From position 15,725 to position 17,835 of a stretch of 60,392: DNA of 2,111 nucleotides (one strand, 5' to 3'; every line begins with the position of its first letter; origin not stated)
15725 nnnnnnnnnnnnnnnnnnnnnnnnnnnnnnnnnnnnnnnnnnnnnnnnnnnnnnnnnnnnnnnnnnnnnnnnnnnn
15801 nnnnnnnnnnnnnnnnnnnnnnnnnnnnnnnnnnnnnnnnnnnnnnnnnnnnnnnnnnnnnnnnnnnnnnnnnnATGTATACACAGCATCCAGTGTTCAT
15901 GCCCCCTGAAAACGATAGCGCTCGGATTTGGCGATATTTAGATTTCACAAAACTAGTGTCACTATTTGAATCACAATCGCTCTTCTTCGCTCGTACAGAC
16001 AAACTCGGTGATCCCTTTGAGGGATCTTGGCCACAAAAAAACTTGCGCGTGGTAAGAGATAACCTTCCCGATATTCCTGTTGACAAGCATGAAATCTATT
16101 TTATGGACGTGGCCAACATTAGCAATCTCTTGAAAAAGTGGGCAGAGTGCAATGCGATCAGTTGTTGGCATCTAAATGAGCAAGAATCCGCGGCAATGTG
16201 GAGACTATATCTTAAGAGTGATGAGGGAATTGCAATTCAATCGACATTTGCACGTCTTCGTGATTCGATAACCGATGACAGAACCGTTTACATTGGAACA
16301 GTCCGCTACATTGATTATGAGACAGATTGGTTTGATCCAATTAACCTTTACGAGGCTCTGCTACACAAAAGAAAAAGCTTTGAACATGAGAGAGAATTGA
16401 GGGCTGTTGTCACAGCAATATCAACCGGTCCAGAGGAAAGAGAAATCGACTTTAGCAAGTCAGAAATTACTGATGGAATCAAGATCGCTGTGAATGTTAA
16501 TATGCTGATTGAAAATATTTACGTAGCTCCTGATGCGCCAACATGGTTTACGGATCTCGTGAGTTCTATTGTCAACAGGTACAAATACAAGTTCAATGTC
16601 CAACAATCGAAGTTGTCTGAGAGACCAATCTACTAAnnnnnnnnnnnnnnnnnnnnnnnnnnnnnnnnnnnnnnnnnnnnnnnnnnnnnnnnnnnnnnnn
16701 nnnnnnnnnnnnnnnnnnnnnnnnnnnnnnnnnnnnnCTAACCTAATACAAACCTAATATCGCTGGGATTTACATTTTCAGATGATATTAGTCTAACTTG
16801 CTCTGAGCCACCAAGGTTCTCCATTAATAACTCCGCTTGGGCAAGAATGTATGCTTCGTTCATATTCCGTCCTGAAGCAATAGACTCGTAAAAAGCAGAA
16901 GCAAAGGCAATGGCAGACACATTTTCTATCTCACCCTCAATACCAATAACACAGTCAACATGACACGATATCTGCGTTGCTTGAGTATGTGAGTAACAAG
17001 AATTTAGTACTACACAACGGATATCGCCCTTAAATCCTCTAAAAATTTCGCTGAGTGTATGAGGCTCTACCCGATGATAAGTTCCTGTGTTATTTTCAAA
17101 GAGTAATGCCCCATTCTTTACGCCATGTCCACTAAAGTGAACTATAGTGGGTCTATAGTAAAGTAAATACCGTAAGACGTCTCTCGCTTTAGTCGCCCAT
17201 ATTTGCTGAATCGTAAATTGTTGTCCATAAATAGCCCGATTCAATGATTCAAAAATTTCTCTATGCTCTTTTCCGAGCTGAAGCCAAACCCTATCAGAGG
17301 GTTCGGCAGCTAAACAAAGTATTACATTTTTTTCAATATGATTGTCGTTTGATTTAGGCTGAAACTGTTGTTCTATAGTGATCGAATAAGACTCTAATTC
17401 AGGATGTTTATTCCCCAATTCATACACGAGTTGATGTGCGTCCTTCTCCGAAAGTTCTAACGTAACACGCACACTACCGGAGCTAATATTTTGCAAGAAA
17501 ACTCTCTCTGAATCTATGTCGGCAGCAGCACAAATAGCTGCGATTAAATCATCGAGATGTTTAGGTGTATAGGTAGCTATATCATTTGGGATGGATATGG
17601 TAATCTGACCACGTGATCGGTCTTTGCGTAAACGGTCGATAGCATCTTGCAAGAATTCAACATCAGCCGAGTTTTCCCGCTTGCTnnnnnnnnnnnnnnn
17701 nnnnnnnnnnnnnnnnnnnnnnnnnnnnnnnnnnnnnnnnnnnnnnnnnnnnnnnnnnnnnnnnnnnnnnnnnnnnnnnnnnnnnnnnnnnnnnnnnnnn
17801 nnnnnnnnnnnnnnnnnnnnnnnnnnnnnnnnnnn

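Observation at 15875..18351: EAD-HTH-CHAT effector next to a DUF2971 protein, with no adjacent NTPase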

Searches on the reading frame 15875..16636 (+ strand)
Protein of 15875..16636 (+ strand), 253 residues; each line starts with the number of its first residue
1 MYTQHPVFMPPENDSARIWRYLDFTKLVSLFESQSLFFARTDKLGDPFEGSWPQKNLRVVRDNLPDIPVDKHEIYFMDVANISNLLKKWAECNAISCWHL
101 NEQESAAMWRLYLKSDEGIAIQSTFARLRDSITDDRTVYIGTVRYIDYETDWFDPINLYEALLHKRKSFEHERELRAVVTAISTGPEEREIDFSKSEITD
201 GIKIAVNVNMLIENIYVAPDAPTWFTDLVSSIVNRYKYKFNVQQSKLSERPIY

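Call 3: search_protein_families(library=pfam, proteins=[window:15875-16636:+], max_evalue=1)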
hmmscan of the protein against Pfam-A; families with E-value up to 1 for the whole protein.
window:15875-16636:+ (253 aa): 1 family
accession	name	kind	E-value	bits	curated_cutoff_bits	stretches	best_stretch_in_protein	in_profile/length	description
PF11185.13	DUF2971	-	0.0067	18.2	22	1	108-176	1-88/89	Protein of unknown function (DUF2971)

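Call 4: search_protein_families(library=padloc, proteins=[window:15875-16636:+], max_evalue=1)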
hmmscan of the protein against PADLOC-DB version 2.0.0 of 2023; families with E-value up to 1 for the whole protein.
window:15875-16636:+ (253 aa): 4 families
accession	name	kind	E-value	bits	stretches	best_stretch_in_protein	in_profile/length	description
PDLC04993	PDC-S31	-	2.6e-22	77.3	2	97-249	76-235/245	-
PDLC04991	PDC-S31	-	1.3e-07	29.5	1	24-183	12-150/208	-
PDLC04990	PDC-S31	-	8.3e-06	23.8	2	79-204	96-222/259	-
PDLC04994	PDC-S31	-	1.4e-05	22.6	1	102-199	129-227/273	-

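Call 5: search_protein_families(library=ncbifam, proteins=[window:15875-16636:+], max_evalue=1)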
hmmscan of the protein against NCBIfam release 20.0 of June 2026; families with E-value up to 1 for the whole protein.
window:15875-16636:+ (253 aa): 0 families

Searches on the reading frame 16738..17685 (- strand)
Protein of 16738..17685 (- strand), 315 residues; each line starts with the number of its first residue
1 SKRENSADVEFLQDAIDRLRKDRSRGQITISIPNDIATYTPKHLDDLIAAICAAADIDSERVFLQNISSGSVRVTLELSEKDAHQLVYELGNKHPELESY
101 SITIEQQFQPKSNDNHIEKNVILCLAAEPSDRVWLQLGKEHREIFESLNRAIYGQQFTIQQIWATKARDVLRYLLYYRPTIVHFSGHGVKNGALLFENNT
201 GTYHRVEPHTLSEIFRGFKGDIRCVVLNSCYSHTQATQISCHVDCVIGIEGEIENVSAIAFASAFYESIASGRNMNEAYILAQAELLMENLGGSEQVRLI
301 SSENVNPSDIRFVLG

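Call 37: find_related_loci(query=A3, collection=genome_contigs, flank=10000)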
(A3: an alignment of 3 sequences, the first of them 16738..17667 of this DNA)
Query A3 (309 aa) in genome_contigs; peptide patterns used: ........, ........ (x = any residue, [..] = any of these).
600 stretches matched a pattern (row limit reached: there are more); 581 encode a relative of the query (tblastn E <= 1e-3); the best 80 are kept; 80 distinct loci.
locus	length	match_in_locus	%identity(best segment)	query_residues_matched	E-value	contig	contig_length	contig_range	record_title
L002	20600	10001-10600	42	107-307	2e-47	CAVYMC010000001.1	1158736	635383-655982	MAG: uncultured Chloroflexia bacterium isolate MFD01299.bin.2.120 genome assembly, contig: contig_12630, whole genome sh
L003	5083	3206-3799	40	111-307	2e-45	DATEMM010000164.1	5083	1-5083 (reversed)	MAG TPA_asm: Pyrinomonadaceae bacterium isolate SMAG_U8942 k141_61288, whole genome shotgun sequence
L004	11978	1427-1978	41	112-295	4e-44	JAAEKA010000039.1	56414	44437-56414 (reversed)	Anaerolineae bacterium clx_CAG2 CAG2c_39, whole genome shotgun sequence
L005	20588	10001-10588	41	111-306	5e-44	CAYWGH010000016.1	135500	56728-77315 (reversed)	MAG TPA_asm: uncultured Cytophagia bacterium isolate binchicken_co107_472 genome assembly, contig: NODE_251_length_13550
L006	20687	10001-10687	36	68-295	2e-42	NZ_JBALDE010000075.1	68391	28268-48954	MAG: Nostoc sp. isolate P12650 bin 7 NODE_133_length_68391_cov_93.346916, whole genome shotgun sequence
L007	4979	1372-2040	36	64-307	1e-42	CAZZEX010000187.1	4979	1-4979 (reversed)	MAG TPA_asm: uncultured Anaerolineales bacterium isolate SRP214966_co5_324 genome assembly, contig: NODE_20051_length_49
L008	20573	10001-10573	40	116-307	2e-42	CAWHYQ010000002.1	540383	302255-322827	MAG: uncultured Chloroflexia bacterium isolate MFD02242.bin.2.222 genome assembly, contig: contig_3425, whole genome sho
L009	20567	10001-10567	40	104-295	7e-42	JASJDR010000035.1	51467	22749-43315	MAG: Xenococcus sp. MO_188.B8 MO_188.c_374, whole genome shotgun sequence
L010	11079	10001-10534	43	109-285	5e-42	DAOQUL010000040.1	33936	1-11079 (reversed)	MAG TPA_asm: Anaerolineales bacterium isolate AMR_MDS_1115 NODE_1487_length_33936_cov_12.007821, whole genome shotgun se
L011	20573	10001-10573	41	116-307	1e-41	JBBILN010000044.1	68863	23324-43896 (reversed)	MAG: bacterium isolate BQF270218_bin_21 NODE_189_length_68863_cov_22.748256, whole genome shotgun sequence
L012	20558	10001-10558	41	116-301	1e-40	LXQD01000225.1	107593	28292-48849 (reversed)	Nostoc minutum NIES-26 scaffold31.1, whole genome shotgun sequence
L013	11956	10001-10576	38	116-307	1e-40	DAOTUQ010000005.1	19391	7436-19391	MAG TPA_asm: Anaerolineae bacterium isolate F20_72 k119_3658310, whole genome shotgun sequence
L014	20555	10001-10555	41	115-299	8e-41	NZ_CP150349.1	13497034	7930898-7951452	Sorangium sp. So ce726 chromosome, complete genome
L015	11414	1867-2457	39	105-304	1e-40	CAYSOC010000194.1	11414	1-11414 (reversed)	MAG TPA_asm: uncultured Anaerolineaceae bacterium isolate binchicken_co322_217 genome assembly, contig: NODE_7129_length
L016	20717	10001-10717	33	68-306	2e-40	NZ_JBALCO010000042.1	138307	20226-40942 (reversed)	MAG: Nostoc sp. isolate P12545 bin 5 NODE_19_length_138307_cov_82.816832, whole genome shotgun sequence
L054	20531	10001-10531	41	112-290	1e-38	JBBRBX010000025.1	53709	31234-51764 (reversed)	MAG: Caldilineales bacterium isolate Co_metawrap_2370 Cmw_2370_k141_21226589_length_53709_cov_11.9984, whole genome shot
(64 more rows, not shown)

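Call 79: predict_structure(alignment_id=A7)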
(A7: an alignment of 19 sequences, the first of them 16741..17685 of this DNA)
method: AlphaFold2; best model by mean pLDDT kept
length: 315 residues; sequences in the alignment: 19
mean_pLDDT: 76.1   pTM: 0.76
mean pLDDT of the five models: 76.1, 75.2, 74.4, 74.0, 73.0
residues with pLDDT >= 90: 98; 70-90: 97; 50-70: 97; < 50: 23
segments of 3 or more residues with pLDDT < 50: 1-6, 23-25, 107-116
pLDDT, mean of each block of 10 residues (from residue 1): 45 59 54 54 71 71 59 59 69 62 51 53 78 65 92 92 80 87 73 78 84 88 89 92 93 84 96 97 96 91 95 81
secondary structure, 60 per line:
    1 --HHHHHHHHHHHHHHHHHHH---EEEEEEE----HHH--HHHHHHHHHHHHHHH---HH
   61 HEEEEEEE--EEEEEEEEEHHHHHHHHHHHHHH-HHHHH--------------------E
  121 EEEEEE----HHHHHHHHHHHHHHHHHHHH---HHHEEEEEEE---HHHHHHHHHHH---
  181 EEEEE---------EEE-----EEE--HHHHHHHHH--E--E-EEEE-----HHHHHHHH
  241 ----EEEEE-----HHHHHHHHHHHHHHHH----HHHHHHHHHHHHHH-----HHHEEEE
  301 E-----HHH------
elements in order: H3-21 E25-31 H41-55 E62-68 E71-79 H80-93 H95-99 E120-126 H131-150 E157-163 H167-177 E181-185 E195-197 E203-205 H208-216 E224-227 H233-240 E245-249 H255-270 H275-288 E297-301

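Call 81: fold_search(model_id=the predicted structure, library=pdb)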
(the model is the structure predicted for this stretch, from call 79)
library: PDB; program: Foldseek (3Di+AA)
matches with E <= 10: 1250; with E <= 0.001: 5
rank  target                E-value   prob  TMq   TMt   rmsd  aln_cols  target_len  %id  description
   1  8tl0_D                1.5e-10  1.00  0.49  0.33   3.1       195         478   22  Structure of activated SAVED-CHAT filament (released 2024-03-06)
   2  8tl0_C                1.6e-10  1.00  0.52  0.36   3.2       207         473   21  Structure of activated SAVED-CHAT filament (released 2024-03-06)
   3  8tl0_B                2.1e-10  1.00  0.49  0.33   8.1       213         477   21  Structure of activated SAVED-CHAT filament (released 2024-03-06)
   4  8tl0_I                4.2e-10  1.00  0.52  0.36   3.4       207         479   22  Structure of activated SAVED-CHAT filament (released 2024-03-06)
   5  8tl0_A                5.0e-10  1.00  0.49  0.34   7.9       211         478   22  Structure of activated SAVED-CHAT filament (released 2024-03-06)
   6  5mz6_1                4.6e-03  1.00  0.37  0.13   5.3       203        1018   11  Cryo-EM structure of a Separase-Securin complex from Caenorhabditis elegans at 3.8 A resolution (released 2017-03-08)
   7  3nkf_A                4.9e-03  0.99  0.37  0.50   5.7       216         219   12  Crystal structure of human ligand-free mature caspase-6 with intersubunit linker attached (released 2010-12-08)
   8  3s8e_H                5.8e-03  0.99  0.38  0.52   5.5       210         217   12  Phosphorylation regulates assembly of the caspase-6 substrate-binding groove (released 2012-04-11)
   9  8rot_A                8.3e-03  1.00  0.34  0.13   4.4       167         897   13  Cryo-EM structure of the transmembrane anti-sigma factor DdvA (released 2024-11-06)
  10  3s8e_G                8.3e-03  0.99  0.40  0.54   5.4       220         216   11  Phosphorylation regulates assembly of the caspase-6 substrate-binding groove (released 2012-04-11)
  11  8f97_D                8.8e-03  0.99  0.39  0.47   7.2       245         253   12  Compound 5 bound to procaspase-6 (released 2023-12-13)
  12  3s8e_B                8.8e-03  0.99  0.37  0.51   5.1       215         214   12  Phosphorylation regulates assembly of the caspase-6 substrate-binding groove (released 2012-04-11)
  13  3nkf_D                8.8e-03  0.98  0.37  0.49   6.1       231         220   10  Crystal structure of human ligand-free mature caspase-6 with intersubunit linker attached (released 2010-12-08)
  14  3u7i_B                9.3e-03  0.94  0.29  0.38   8.7       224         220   12  The crystal structure of FMN-dependent NADH-azoreductase 1 (GBAA0966) from Bacillus anthracis str. Ames Ancestor (released 2011-11-09)
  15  4fea_B                9.9e-03  0.99  0.37  0.55   5.7       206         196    9  Crystal structure of CASPASE-7 in Complex with allosteric inhibitor (released 2012-08-01)
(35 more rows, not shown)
